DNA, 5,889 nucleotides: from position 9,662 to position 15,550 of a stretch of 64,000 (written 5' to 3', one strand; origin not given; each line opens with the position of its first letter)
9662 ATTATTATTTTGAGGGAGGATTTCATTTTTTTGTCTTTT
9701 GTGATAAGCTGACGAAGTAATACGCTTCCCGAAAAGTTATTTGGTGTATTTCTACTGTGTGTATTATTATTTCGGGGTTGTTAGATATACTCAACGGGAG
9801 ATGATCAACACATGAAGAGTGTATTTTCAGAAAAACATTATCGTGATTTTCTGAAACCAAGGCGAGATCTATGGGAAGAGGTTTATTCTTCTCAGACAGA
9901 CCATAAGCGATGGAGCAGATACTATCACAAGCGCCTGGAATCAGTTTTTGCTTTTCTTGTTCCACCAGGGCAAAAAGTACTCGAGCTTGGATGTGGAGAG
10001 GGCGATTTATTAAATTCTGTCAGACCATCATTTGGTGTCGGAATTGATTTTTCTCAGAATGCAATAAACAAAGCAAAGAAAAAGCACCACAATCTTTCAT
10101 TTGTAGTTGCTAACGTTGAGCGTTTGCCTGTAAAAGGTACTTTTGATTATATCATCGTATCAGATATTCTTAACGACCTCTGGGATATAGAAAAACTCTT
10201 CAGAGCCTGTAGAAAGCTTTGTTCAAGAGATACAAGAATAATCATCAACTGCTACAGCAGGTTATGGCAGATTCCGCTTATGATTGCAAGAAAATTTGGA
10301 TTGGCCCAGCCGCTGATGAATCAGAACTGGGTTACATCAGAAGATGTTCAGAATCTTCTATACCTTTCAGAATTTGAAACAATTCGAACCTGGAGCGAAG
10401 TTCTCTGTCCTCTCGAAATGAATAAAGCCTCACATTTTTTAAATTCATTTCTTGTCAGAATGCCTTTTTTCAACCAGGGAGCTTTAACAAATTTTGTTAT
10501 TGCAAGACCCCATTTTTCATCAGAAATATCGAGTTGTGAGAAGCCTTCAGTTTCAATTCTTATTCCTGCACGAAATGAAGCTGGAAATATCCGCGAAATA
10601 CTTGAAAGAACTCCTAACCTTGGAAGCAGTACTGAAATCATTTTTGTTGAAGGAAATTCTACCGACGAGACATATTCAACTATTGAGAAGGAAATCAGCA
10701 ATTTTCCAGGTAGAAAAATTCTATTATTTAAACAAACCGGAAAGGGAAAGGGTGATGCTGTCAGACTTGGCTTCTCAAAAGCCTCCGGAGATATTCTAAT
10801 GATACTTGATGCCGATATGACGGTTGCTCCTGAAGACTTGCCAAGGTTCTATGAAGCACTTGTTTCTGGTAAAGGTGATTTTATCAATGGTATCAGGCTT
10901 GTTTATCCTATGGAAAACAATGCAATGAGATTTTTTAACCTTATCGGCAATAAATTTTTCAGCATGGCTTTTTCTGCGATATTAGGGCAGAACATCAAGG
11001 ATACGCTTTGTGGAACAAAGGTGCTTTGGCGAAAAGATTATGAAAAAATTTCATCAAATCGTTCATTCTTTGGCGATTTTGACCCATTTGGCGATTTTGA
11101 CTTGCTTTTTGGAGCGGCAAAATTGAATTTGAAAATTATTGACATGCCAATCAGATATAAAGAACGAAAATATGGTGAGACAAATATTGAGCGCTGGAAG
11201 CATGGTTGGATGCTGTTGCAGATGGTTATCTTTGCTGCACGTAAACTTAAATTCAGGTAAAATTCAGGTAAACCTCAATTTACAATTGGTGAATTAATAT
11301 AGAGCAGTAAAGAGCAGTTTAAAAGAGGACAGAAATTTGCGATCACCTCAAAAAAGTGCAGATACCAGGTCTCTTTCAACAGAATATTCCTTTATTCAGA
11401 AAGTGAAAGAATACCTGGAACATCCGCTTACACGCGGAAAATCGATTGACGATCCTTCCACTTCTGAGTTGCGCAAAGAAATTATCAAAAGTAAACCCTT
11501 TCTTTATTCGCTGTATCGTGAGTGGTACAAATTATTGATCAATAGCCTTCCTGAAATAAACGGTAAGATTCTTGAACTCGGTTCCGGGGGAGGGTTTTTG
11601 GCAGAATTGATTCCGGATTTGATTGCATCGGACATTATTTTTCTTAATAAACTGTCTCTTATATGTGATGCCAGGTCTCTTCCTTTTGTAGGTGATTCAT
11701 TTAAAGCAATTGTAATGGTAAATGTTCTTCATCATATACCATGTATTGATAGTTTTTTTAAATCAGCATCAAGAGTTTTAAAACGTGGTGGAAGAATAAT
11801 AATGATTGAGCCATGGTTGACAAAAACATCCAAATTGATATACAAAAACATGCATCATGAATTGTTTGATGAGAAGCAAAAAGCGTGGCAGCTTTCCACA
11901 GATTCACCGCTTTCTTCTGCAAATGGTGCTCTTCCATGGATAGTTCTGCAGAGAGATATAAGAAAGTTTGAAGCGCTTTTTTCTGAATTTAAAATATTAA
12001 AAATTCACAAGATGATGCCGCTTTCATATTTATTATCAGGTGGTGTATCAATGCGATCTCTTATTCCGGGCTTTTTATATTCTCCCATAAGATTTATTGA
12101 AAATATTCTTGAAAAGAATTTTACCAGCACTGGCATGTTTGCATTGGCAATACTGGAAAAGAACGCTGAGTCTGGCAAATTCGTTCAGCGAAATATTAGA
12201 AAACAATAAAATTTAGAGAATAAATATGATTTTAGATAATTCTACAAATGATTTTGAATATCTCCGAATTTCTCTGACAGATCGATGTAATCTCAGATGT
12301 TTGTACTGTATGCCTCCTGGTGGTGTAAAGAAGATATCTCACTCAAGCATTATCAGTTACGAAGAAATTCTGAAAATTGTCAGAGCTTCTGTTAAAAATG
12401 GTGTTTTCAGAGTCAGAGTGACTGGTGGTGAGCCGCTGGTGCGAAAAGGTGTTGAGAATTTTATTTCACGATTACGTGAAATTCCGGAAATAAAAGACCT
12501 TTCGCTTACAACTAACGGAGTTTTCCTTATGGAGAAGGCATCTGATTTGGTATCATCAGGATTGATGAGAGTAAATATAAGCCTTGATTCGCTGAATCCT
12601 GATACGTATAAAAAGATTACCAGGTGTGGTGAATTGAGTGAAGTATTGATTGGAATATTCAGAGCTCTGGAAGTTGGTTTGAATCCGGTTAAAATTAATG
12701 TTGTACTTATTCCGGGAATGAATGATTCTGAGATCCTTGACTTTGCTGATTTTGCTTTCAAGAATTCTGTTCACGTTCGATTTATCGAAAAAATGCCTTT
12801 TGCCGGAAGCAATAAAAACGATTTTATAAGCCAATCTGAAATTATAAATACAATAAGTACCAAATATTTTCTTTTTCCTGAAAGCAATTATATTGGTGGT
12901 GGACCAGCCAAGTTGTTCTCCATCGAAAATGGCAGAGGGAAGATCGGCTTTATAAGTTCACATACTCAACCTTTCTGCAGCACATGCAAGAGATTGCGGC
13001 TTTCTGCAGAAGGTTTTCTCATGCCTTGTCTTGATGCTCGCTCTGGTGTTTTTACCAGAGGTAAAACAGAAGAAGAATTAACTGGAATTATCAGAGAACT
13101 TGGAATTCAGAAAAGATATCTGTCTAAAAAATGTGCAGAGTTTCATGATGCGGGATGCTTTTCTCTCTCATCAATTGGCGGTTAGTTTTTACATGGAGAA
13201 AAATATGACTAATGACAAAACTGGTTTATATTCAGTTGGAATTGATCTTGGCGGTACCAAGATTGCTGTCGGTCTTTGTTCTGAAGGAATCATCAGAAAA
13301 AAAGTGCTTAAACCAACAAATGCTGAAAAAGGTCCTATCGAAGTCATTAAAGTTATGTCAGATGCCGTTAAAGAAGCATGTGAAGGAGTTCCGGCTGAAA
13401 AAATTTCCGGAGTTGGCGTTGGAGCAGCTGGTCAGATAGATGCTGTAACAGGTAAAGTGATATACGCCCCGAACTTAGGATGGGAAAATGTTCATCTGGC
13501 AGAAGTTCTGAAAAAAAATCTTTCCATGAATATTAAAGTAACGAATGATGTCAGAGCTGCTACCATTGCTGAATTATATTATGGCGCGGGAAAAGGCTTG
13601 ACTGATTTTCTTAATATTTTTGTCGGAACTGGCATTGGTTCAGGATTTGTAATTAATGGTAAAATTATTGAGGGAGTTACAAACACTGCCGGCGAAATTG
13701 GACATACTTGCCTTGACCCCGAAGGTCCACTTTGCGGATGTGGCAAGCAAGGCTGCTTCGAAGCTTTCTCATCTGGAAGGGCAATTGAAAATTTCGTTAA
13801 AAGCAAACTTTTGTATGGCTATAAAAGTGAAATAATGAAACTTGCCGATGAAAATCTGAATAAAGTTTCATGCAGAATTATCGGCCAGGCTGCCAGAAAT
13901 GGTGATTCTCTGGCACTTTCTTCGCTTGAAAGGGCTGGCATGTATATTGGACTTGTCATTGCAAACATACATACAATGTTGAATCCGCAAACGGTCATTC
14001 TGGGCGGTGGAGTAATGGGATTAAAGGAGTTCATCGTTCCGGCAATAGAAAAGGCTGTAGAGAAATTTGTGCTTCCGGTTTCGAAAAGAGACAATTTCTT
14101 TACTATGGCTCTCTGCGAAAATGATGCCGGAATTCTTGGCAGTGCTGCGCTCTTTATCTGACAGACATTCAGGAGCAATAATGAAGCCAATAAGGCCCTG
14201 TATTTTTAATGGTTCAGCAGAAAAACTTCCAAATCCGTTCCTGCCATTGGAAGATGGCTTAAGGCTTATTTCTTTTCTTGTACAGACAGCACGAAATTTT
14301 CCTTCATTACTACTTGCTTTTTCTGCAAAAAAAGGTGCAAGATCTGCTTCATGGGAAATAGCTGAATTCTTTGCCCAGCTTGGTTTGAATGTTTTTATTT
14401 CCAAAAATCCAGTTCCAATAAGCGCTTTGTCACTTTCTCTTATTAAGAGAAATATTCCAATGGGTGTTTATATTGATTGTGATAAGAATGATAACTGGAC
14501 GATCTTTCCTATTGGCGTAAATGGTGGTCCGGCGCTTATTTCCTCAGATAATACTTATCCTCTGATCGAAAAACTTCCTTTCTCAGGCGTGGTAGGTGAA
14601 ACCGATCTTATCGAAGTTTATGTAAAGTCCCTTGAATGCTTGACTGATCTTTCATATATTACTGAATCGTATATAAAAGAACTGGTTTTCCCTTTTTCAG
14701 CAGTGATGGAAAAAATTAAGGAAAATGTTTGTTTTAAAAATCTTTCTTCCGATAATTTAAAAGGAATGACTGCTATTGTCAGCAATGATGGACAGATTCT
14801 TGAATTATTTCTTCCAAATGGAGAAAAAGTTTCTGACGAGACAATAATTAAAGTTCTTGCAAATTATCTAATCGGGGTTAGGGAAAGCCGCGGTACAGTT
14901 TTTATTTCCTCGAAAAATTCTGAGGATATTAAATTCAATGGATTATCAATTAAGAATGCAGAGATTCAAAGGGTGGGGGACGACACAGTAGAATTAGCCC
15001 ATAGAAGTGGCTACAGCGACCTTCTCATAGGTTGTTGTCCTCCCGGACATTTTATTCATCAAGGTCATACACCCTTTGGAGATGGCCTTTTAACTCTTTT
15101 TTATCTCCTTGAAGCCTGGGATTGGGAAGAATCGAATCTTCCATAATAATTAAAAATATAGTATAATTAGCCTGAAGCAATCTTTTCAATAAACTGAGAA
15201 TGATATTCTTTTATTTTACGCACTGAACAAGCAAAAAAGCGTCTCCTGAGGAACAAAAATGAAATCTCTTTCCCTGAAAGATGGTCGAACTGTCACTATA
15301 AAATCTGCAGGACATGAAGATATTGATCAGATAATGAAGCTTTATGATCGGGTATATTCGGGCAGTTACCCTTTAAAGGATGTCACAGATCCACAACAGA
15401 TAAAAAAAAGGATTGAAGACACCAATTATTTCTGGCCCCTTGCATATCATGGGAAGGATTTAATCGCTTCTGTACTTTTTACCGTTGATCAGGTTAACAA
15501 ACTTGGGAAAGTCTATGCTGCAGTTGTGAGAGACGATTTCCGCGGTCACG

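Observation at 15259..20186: LuxE/LuxC-type acyl activation-reduction module with a GNAT partner and a reductase-adenylase fusion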

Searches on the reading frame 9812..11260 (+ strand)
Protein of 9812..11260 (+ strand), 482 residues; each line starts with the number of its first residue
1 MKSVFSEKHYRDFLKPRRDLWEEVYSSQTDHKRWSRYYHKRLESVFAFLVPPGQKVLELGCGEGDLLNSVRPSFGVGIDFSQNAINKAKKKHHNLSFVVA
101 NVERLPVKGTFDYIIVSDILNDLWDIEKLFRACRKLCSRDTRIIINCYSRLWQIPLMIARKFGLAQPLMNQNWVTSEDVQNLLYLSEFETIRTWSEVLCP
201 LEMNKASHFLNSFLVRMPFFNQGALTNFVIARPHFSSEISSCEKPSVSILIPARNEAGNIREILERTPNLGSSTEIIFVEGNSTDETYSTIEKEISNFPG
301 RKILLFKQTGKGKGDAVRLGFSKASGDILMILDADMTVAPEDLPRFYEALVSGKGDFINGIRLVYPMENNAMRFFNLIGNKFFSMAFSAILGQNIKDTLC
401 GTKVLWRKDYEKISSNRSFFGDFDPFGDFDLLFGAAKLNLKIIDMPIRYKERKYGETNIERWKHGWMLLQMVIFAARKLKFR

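Call 3: search_protein_families(library=pfam, proteins=[window:9812-11260:+], max_evalue=0.01)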
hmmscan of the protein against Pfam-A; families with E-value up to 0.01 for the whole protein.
window:9812-11260:+ (482 aa): 12 families
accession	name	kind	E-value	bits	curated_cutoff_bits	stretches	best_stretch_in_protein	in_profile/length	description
PF00535.33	Glycos_transf_2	-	2e-23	83.6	23.3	1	248-413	1-167/168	Glycosyl transferase family 2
PF13847.12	Methyltransf_31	-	3e-14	53.4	27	1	53-161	4-125/145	Methyltransferase domain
PF13649.12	Methyltransf_25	-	2.3e-13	51.1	27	1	56-137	1-93/97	Methyltransferase domain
PF08241.18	Methyltransf_11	-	1.7e-11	45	21.2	1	57-144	1-94/95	Methyltransferase domain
PF08242.18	Methyltransf_12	-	5.3e-10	40.3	30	1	57-141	1-96/98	Methyltransferase domain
PF13489.12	Methyltransf_23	-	8.2e-10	39.1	27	1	37-160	4-131/164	Methyltransferase domain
PF13641.12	Glyco_tranf_2_3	-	3.9e-07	30.7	27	1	245-410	1-170/230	Glycosyltransferase like family 2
PF01209.24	Ubie_methyltran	-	5.7e-07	29.6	20.1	1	23-150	25-156/233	ubiE/COQ5 methyltransferase family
PF10111.15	Glyco_tranf_2_2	-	2.5e-06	27.6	27.3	1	248-348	1-104/276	Glycosyltransferase like family 2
PF07021.18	MetW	-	3.7e-06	27.1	21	1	48-130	9-95/193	Methionine biosynthesis protein MetW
PF05401.17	NodS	-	1.1e-05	25.8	24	1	37-138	26-134/201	Nodulation protein S (NodS)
PF13506.12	Glyco_transf_21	-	0.00058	19.8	21.7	1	320-408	25-111/174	Glycosyl transferase family 21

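Call 4: search_protein_families(library=ncbifam, proteins=[window:9812-11260:+], max_evalue=0.01)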
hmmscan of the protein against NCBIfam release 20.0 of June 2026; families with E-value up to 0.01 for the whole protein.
window:9812-11260:+ (482 aa): 37 families (the best 25 are shown)
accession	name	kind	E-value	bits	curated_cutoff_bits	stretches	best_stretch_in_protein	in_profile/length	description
TIGR04182.1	glyco_TIGR04182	equivalog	5.3e-32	111.4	325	1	247-472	2-214/293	S-layer glycoprotein N-glycosyltransferase AglJ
NF041391.1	DPhHxTase_Halo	equivalog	2.9e-14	52.6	375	1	255-469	5-202/213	dolichyl-phosphate hexose transferase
TIGR04283.1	glyco_like_mftF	equivalog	7.7e-13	48.5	182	1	247-363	1-109/221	TIGR04283 family arsenosugar biosynthesis glycosyltransferase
NF007986.1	PRK10714.1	equivalog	7.7e-12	44.8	529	1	246-353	7-118/316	undecaprenyl-phosphate 4-deoxy-4-formamido-L-arabinose transferase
TIGR03937.1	PgaC_IcaA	equivalog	4.4e-11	42.4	422.3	1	238-340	38-140/407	poly-beta-1,6-N-acetyl-D-glucosamine synthase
NF010496.0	PRK13915.1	equivalog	1.8e-09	37.1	262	1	244-338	30-129/307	glucosyl-3-phosphoglycerate synthase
NF045667.1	MTase_DVU1556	equivalog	2.3e-09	37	155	1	50-145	20-119/213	DVU_1556 family methyltransferase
NF047588.1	GlcsyltransPgfSStrep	equivalog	6.8e-09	35.4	500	1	248-417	4-171/308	glycosyltransferase PgfS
NF001241.0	PRK00216.1-2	equivalog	6.2e-08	32.6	327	1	17-196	23-196/231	demethylmenaquinone methyltransferase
TIGR01934.1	MenG_MenH_UbiE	subfamily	7.4e-08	32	158.35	1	25-145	19-141/223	ubiquinone/menaquinone biosynthesis methyltransferase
TIGR01983.1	UbiG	equivalog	8.9e-08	31.7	102.95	1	53-150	50-156/228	bifunctional 2-polyprenyl-6-hydroxyphenol methylase/3-demethylubiquinol 3-O-methyltransferase UbiG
TIGR02072.1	BioC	equivalog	2.3e-07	30.9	184.95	1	54-141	36-128/244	malonyl-ACP O-methyltransferase BioC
NF041875.1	EPS_EpsD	equivalog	5.3e-07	29.3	370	1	247-351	1-105/325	exopolysaccharide biosynthesis glycosyltransferase EpsD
TIGR02081.1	metW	equivalog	9.2e-07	28.6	189.5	1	47-134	8-99/194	methionine biosynthesis protein MetW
NF007482.0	PRK10073.1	equivalog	1e-06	28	423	1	243-342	4-102/334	glycosyltransferase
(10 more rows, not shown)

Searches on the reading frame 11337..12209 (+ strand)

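Call 3: search_protein_families(library=pfam, proteins=[window:11337-12209:+], max_evalue=0.01)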
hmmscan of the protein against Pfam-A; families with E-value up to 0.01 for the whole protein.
window:11337-12209:+ (290 aa): 9 families
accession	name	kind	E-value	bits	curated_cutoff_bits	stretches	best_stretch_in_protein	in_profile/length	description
PF08241.18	Methyltransf_11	-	1e-09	39.3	21.2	1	108-156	47-95/95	Methyltransferase domain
PF13847.12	Methyltransf_31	-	1.4e-07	31.8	27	1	109-171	60-125/145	Methyltransferase domain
PF13649.12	Methyltransf_25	-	2.1e-07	32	27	1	109-152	52-97/97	Methyltransferase domain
PF08242.18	Methyltransf_12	-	3.7e-06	28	30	1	118-154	64-98/98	Methyltransferase domain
PF13489.12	Methyltransf_23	-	3.7e-05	24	27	1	73-159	21-119/164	Methyltransferase domain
PF05148.21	Methyltransf_8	-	0.00062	20.1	27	1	75-158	73-158/219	Hypothetical methyltransferase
PF01209.24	Ubie_methyltran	-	0.00087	19.1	20.1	1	108-159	103-154/233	ubiE/COQ5 methyltransferase family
PF05175.20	MTS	-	0.0026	17.9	23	0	65-90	21-47/170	Methyltransferase small domain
PF06080.18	DUF938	-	0.0067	16.7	27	0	119-163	98-144/202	Protein of unknown function (DUF938)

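Call 4: search_protein_families(library=ncbifam, proteins=[window:11337-12209:+], max_evalue=0.01)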
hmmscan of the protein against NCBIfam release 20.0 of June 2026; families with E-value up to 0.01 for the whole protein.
window:11337-12209:+ (290 aa): 14 families
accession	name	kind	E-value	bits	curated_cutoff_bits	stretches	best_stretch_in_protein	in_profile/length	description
NF045823.1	PthPhpthDimycoMt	equivalog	8.8e-06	25.1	300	1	110-155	120-165/256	phthiotriol/phenolphthiotriol dimycocerosates methyltransferase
NF001242.0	PRK00216.1-3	equivalog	1.2e-05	24.9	351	1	109-158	128-177/258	bifunctional demethylmenaquinone methyltransferase/2-methoxy-6-polyprenyl-1,4-benzoquinol methylase UbiE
NF045825.1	FAmtase_mtf2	equivalog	1.3e-05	24.5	400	1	110-156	112-158/248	fatty-acid O-methyltransferase Mtf2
NF045882.1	PLipidMtase_Leg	equivalog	3.9e-05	23.5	390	1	109-160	96-147/207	phospholipid N-methyltransferase PmtA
NF001240.0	PRK00216.1-1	equivalog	4e-05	22.8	378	1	104-158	116-170/251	bifunctional demethylmenaquinone methyltransferase/2-methoxy-6-polyprenyl-1,4-benzoquinol methylase UbiE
NF047649.1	MTase_UXPK_star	exception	0.00026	20.1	460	1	109-158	134-183/283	methyltransferase/UXPK-star double selenoprotein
TIGR01983.1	UbiG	equivalog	0.00083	18.7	102.95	0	121-156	116-151/228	bifunctional 2-polyprenyl-6-hydroxyphenol methylase/3-demethylubiquinol 3-O-methyltransferase UbiG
TIGR01934.1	MenG_MenH_UbiE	subfamily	0.00088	18.6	158.35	1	110-170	95-153/223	ubiquinone/menaquinone biosynthesis methyltransferase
NF041536.1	ArsM_DUF2284_UU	exception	0.0016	16.9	575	1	110-164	134-188/459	arsenite methyltransferase/DUF2284 domain selenoprotein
NF045667.1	MTase_DVU1556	equivalog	0.002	17.6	155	1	108-157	71-120/213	DVU_1556 family methyltransferase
NF001243.0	PRK00216.1-4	equivalog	0.0035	16.7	235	1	108-159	102-154/237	demethylmenaquinone methyltransferase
NF041537.1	ArsM_AhpD_UU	exception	0.0037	16.1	510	1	110-163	134-187/345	arsenite methyltransferase/AhpD domain selenoprotein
TIGR02072.1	BioC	equivalog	0.0042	16.9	184.95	0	65-154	21-130/244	malonyl-ACP O-methyltransferase BioC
NF011527.0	PRK14968.1-1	equivalog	0.0059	16.3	242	0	136-168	129-161/192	putative methyltransferase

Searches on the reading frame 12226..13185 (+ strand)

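Call 3: search_protein_families(library=pfam, proteins=[window:12226-13185:+], max_evalue=0.01)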
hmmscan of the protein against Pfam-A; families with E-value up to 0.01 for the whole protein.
window:12226-13185:+ (319 aa): 3 families
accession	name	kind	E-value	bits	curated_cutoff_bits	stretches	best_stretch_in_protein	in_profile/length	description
PF04055.27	Radical_SAM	-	4.3e-33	115.3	29.5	1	15-177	1-166/166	Radical SAM superfamily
PF06463.18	Mob_synth_C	-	1.1e-26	93.7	37.4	1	183-284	2-105/128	Molybdenum Cofactor Synthesis C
PF13353.11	Fer4_12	-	0.00028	21.6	22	1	19-96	13-90/137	4Fe-4S single cluster domain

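Call 4: search_protein_families(library=ncbifam, proteins=[window:12226-13185:+], max_evalue=0.01)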
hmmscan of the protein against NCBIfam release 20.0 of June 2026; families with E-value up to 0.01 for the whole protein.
window:12226-13185:+ (319 aa): 80 families (the best 25 are shown)
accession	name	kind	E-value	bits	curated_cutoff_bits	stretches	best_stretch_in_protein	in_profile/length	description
TIGR02666.1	moaA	equivalog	6.4e-94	314.7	284.05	1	3-289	2-303/336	GTP 3',8-cyclase MoaA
TIGR02668.1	moaA_archaeal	equivalog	8.5e-65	218.7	325.25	1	4-278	3-278/303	GTP 3',8-cyclase MoaA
NF001199.0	PRK00164.2-1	equivalog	4e-63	213.4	231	1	3-272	4-271/308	GTP 3',8-cyclase MoaA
NF045702.1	rSAM_GDGT_ether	equivalog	2.9e-19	69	450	1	14-201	89-279/486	tetraether lipid synthase Tes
NF045646.2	rSAM_Se_TrsS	equivalog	3.7e-16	58.7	490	1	15-191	90-265/441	radical SAM (seleno)protein TrsS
TIGR04317.1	W_rSAM_matur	equivalog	2.2e-15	56.6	380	1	9-144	2-133/349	tungsten cofactor oxidoreductase radical SAM maturase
NF038283.1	viperin_w_prok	equivalog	2.2e-14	53.3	180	1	17-161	8-162/281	viperin family antiviral radical SAM protein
TIGR04055.1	rSAM_NirJ2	equivalog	6e-14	52.3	500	1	17-181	6-165/326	putative heme d1 biosynthesis radical SAM protein NirJ2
TIGR02109.1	PQQ_syn_pqqE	equivalog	1.1e-13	50.9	381.35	1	14-162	10-155/358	pyrroloquinoline quinone biosynthesis protein PqqE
TIGR04251.1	SCM_rSAM_ScmF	equivalog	2.1e-13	50.4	400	1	15-162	8-156/353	SynChlorMet cassette radical SAM/SPASM protein ScmF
TIGR04347.1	pseudo_SAM_Halo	equivalog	3.5e-13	49.6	525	1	17-155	44-179/390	TIGR04347 family pseudo-SAM/SPASM protein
TIGR04311.1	rSAM_Geo_metal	subfamily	8.2e-13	48.2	400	1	13-140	5-132/423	radical SAM/SPASM family putative metalloenzyme maturase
NF050035.1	rSAM_WgK_link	exception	1.3e-12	47.4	650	1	13-144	11-140/367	radical SAM/SPASM peptide maturase WgkB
TIGR04466.1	rSAM_BlsE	equivalog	3.4e-12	46.5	400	1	11-163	3-149/327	cytosylglucuronate decarboxylase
TIGR03962.1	mycofact_rSAM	equivalog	1.1e-11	44.5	265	1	16-187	17-183/339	mycofactocin radical SAM maturase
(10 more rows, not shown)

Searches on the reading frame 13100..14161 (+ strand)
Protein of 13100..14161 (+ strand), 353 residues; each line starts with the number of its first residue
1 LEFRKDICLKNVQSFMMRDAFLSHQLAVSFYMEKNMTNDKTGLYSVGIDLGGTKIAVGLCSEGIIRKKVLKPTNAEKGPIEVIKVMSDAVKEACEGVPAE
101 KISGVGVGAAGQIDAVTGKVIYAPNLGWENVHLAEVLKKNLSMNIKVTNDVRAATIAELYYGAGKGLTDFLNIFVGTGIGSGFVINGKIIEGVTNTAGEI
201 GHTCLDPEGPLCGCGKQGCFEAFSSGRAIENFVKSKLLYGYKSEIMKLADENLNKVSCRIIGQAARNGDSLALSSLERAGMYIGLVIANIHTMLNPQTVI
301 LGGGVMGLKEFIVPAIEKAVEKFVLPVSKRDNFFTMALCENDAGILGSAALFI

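Call 3: search_protein_families(library=pfam, proteins=[window:13100-14161:+], max_evalue=0.01)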
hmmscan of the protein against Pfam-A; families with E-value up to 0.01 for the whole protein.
window:13100-14161:+ (353 aa): 2 families
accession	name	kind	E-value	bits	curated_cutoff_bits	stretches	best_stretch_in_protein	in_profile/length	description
PF00480.26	ROK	-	1.3e-67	228.8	22.9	1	46-352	2-291/294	ROK family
PF01869.26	BcrAD_BadFG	-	0.00016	21.7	31.5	1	46-111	1-71/271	BadF/BadG/BcrA/BcrD ATPase family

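Call 4: search_protein_families(library=ncbifam, proteins=[window:13100-14161:+], max_evalue=0.01)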
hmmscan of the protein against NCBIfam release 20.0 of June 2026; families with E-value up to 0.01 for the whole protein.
window:13100-14161:+ (353 aa): 14 families
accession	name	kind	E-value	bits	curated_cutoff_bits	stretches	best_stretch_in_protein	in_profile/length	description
TIGR00744.1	ROK_glcA_fam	subfamily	2.6e-64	217.5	260.35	1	46-351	1-307/318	ROK family glucokinase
NF047937.1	TransRegNagC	equivalog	3.3e-50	171.5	650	1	38-343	74-375/399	DNA-binding transcriptional regulator NagC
NF003461.0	PRK05082.1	subfamily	5.5e-43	147.4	283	1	46-351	4-285/291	N-acetylmannosamine kinase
NF047821.1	NactlManKinNanK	equivalog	6.3e-40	137.5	450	1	46-351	4-285/288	N-acetylmannosamine kinase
NF049930.1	TransRegMlc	equivalog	1.3e-39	136.7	530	1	100-351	144-388/405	sugar metabolism global transcriptional regulator Mlc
NF007251.0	PRK09698.1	equivalog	5e-34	117.9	253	2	44-236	7-200/304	allose kinase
NF007108.0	PRK09557.1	equivalog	2.2e-29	102.8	443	1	45-350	3-298/303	fructokinase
NF009835.0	PRK13310.1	equivalog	6.3e-29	101.2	380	1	46-353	3-301/303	N-acetylglucosamine kinase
NF045551.1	GK_Pyrobac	equivalog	2.1e-23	83.1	500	1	82-351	28-279/294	ATP-dependent glucokinase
NF009836.0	PRK13311.1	equivalog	3.9e-17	62.3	551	1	46-232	3-197/256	N-acetyl-D-glucosamine kinase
NF042998.1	bglucokin_BglK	equivalog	1.9e-16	60.2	550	1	48-348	6-281/291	beta-glucoside kinase BglK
NF045550.1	FrctkaseScrK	equivalog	1.1e-15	57.9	400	1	47-351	7-286/293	fructokinase ScrK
NF045942.1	PolPhglucPhase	equivalog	4.2e-14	52.9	250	1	45-205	2-156/242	polyphosphate--glucose phosphotransferase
NF046058.1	NagK_SO3507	equivalog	0.00031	20.3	370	0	259-322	214-277/295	N-acetylglucosamine kinase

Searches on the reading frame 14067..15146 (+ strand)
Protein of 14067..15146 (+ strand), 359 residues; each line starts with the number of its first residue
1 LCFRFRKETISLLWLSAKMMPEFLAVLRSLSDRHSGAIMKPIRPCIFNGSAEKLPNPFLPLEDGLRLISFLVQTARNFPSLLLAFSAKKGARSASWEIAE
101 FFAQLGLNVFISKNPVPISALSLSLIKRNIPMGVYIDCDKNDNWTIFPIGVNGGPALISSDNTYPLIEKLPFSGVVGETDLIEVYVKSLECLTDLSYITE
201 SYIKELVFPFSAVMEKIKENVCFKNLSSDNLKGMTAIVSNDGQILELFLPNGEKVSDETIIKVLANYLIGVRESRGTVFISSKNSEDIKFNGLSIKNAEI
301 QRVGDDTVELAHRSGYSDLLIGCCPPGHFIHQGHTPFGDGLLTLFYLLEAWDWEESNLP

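Call 3: search_protein_families(library=pfam, proteins=[window:14067-15146:+], max_evalue=0.01)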
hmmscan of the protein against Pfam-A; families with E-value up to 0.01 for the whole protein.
window:14067-15146:+ (359 aa): 0 families

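Call 4: search_protein_families(library=ncbifam, proteins=[window:14067-15146:+], max_evalue=0.01)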
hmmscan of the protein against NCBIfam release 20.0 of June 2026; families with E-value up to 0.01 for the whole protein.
window:14067-15146:+ (359 aa): 0 families

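Call 53: search_solved_structures(query=window:14067-15146:+, max_evalue=1)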
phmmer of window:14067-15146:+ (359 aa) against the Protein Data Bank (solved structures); distinct sequences matched with E-value up to 1: 0.

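Call 57: search_protein_families(library=padloc, proteins=[window:14067-15146:+], max_evalue=0.01)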
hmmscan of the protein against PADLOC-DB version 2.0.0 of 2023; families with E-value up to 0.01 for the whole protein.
window:14067-15146:+ (359 aa): 0 families

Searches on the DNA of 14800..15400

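Call 90: search_rna_families(source=window, start=14800, end=15400, threshold=evalue, max_evalue=1)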
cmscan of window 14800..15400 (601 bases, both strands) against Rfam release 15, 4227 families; matches with E-value up to 1: 1.
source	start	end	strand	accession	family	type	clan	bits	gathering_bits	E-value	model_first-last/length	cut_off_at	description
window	15030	15109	+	RF00519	suhB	Gene; sRNA;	CL00108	21.1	41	0.058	1-77/77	no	Makes More Granules Regulator RNA (mmgR)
